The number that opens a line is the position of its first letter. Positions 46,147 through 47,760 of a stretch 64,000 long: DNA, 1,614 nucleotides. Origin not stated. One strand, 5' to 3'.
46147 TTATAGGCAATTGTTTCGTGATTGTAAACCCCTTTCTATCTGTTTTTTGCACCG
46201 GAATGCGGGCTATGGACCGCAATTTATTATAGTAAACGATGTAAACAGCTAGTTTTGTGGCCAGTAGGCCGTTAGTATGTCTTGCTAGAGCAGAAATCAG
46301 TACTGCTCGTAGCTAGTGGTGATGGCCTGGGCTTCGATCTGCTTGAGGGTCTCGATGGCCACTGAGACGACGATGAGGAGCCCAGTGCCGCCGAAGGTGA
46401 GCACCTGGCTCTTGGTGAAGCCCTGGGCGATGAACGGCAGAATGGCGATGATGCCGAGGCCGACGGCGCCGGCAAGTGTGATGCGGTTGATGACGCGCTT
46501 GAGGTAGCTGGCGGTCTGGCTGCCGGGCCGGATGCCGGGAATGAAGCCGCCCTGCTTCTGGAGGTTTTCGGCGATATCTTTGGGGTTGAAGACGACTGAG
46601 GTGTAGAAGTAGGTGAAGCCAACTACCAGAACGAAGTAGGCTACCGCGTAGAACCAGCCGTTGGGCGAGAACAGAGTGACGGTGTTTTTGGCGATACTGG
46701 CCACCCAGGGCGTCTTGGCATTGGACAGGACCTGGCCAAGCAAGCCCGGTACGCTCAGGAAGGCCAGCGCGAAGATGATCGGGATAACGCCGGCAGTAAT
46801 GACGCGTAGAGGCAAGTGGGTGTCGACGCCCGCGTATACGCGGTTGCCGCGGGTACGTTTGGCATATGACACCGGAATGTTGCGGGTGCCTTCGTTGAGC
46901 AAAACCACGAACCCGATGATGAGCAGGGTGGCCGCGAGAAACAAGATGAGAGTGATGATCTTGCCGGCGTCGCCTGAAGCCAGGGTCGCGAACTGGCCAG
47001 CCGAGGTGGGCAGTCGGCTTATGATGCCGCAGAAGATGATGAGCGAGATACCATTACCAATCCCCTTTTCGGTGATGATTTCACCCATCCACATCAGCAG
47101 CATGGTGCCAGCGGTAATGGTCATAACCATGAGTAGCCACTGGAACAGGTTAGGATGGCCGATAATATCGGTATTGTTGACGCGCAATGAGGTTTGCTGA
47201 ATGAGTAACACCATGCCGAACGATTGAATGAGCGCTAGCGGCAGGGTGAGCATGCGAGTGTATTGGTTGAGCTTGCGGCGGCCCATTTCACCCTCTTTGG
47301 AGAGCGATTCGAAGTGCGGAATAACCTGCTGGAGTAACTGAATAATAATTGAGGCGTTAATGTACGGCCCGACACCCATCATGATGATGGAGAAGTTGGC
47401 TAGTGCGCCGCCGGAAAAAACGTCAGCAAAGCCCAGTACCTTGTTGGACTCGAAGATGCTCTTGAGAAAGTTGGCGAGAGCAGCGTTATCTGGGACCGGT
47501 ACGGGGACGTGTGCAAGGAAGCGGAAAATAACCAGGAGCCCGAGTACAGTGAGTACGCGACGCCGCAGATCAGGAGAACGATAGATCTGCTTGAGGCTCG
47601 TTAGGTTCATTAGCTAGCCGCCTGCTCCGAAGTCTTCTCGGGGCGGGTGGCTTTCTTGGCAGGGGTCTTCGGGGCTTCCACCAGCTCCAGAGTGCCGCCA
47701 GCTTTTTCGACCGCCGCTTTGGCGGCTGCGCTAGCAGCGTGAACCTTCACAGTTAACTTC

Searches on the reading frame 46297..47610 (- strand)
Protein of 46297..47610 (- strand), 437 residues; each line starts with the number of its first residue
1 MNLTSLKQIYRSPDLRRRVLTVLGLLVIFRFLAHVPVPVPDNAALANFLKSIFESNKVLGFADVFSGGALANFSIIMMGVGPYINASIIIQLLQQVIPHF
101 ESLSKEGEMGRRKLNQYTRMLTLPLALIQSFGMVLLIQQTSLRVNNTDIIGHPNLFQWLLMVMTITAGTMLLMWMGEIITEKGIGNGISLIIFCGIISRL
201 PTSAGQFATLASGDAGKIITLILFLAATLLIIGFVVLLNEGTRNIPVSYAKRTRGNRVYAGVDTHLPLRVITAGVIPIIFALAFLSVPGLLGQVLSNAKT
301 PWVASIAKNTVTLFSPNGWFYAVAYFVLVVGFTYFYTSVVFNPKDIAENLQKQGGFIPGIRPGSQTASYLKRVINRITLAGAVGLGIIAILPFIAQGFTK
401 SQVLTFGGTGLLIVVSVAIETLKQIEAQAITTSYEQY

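Call 47: search_protein_families(library=ncbifam, proteins=[window:46297-47610:-], max_evalue=1e-10)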
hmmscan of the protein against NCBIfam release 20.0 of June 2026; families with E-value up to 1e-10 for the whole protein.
window:46297-47610:- (437 aa): 3 families
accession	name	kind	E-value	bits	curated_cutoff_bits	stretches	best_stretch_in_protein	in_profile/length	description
TIGR00967.1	3a0501s007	equivalog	4.9e-123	411.1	253.6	1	16-434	1-414/414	preprotein translocase subunit SecY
NF009082.0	PRK12417.1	equivalog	6.9e-41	140.2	353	1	11-436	8-400/406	accessory Sec system protein translocase subunit SecY2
TIGR02920.1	acc_sec_Y2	equivalog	1.7e-39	135.7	249.6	1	17-436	4-393/395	accessory Sec system protein translocase subunit SecY2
